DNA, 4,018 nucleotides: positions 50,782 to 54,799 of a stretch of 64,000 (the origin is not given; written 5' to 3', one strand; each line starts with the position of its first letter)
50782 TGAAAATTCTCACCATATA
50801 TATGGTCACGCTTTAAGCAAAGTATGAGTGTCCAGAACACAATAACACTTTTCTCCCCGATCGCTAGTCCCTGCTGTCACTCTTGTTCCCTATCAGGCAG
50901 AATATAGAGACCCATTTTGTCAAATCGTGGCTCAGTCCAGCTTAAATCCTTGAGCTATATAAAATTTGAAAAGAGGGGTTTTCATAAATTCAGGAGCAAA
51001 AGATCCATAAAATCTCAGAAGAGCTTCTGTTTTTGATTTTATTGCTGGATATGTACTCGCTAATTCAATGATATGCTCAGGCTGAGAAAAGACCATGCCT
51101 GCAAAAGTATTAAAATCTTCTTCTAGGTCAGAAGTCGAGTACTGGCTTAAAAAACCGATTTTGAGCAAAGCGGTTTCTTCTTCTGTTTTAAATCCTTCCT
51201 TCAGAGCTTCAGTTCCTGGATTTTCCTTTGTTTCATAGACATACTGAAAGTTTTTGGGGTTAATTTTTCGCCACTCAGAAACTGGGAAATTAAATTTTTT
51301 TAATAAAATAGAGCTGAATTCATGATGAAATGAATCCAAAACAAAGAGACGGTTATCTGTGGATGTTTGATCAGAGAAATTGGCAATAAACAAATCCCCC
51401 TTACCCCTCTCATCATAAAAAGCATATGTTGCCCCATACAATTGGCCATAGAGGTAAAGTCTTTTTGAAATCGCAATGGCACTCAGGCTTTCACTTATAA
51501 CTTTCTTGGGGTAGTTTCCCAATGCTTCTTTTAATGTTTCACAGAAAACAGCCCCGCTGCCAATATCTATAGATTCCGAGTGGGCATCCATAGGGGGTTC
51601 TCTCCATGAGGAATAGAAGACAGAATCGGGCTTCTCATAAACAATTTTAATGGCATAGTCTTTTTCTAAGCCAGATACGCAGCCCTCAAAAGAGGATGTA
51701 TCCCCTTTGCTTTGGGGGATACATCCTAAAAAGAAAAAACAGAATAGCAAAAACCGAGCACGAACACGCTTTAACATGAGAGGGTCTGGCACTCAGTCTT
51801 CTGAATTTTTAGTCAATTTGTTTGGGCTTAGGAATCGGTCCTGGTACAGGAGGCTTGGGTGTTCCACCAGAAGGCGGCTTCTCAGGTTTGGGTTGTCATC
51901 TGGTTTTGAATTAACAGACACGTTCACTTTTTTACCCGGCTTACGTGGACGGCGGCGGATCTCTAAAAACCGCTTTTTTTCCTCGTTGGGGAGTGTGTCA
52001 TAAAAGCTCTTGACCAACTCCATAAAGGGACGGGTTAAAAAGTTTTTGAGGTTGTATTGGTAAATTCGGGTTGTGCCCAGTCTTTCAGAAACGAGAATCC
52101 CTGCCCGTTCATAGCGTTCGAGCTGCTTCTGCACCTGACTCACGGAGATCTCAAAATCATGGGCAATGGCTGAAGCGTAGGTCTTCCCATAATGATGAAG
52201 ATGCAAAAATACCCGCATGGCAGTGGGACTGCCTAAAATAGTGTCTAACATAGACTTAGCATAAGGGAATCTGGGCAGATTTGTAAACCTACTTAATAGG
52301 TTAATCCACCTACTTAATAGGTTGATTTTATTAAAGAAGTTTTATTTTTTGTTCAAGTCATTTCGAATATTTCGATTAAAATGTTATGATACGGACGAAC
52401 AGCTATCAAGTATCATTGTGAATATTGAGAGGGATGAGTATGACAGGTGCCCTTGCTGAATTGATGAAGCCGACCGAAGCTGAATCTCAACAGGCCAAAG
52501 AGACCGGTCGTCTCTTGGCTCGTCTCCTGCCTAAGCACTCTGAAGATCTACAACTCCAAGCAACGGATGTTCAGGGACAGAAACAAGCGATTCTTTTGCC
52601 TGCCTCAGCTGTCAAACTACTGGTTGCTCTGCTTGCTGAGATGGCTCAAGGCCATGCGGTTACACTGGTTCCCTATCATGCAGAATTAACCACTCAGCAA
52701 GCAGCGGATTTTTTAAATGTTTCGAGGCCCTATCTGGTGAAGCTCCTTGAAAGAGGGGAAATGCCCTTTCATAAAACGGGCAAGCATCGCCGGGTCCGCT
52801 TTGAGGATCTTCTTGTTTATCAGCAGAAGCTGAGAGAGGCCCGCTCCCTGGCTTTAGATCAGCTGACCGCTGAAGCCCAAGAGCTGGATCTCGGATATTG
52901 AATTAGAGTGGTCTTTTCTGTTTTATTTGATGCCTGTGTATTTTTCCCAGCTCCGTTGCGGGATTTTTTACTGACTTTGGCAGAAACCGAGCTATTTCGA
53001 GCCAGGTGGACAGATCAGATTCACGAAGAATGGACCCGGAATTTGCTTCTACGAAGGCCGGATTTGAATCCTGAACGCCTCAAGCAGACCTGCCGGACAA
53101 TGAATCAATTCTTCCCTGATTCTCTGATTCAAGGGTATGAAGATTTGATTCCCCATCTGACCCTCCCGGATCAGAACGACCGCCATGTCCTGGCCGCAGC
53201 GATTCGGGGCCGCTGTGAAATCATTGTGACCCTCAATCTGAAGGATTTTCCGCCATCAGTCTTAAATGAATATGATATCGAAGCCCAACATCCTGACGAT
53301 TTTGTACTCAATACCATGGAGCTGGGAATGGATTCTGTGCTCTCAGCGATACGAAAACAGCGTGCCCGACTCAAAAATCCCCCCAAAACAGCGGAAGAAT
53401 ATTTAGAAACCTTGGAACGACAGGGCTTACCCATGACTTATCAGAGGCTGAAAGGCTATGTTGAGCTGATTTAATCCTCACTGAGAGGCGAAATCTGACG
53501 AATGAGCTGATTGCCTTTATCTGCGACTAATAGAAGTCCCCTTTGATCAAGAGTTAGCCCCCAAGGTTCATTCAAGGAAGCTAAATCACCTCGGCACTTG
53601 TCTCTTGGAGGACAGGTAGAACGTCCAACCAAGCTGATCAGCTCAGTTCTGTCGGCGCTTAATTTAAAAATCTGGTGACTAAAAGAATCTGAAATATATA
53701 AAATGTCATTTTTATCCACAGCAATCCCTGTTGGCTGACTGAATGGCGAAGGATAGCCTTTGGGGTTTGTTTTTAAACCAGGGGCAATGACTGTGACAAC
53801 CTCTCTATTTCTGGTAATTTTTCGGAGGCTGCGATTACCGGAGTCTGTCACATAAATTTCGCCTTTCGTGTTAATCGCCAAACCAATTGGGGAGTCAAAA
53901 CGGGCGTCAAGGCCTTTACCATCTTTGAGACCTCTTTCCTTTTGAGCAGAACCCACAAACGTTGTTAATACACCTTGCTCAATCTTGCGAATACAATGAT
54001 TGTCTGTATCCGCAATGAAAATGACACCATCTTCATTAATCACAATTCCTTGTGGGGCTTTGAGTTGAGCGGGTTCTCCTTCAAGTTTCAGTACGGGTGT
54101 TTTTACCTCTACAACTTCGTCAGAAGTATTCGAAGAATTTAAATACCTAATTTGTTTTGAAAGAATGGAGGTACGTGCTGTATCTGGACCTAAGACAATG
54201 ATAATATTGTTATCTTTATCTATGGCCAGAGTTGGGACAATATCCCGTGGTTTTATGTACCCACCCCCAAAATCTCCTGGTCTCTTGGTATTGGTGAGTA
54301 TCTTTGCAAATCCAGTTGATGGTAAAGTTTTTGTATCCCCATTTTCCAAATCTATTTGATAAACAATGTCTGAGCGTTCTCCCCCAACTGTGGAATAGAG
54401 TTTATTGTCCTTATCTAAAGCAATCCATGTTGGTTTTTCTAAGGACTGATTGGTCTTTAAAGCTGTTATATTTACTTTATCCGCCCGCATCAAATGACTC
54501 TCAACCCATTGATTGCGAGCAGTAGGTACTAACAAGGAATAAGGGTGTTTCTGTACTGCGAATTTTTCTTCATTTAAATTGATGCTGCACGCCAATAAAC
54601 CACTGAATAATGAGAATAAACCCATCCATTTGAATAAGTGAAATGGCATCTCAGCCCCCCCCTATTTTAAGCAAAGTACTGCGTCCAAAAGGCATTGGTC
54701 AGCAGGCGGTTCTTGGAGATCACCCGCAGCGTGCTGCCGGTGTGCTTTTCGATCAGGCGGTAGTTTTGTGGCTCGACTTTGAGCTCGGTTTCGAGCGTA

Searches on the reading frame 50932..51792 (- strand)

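Call 68: search_protein_families(library=pfam, proteins=[window:50932-51792:-], max_evalue=0.001)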
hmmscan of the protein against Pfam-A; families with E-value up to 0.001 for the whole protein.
window:50932-51792:- (286 aa): 1 family
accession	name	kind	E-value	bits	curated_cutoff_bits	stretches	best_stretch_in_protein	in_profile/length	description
PF15890.11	Peptidase_Mx1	-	2.9e-09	37.1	25.6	1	135-243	108-202/240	Putative zinc-binding metallo-peptidase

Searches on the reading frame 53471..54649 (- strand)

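Call 68: search_protein_families(library=pfam, proteins=[window:53471-54649:-], max_evalue=0.001)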
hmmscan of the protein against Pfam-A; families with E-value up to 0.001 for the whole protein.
window:53471-54649:- (392 aa): 4 families
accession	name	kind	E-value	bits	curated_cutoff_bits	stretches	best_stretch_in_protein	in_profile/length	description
PF01436.27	NHL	-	1.4e-30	104.2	20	4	199-222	4-27/28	NHL repeat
PF25021.1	TEN_NHL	-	2e-17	63.7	27.1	2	244-386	23-166/357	Teneurin NHL domain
PF08450.18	SGL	-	1.3e-05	25.4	26.3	0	193-289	130-221/246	SMP-30/Gluconolactonase/LRE-like region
PF01731.26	Arylesterase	-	3.6e-05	24.3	21.3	0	301-330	51-81/86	Arylesterase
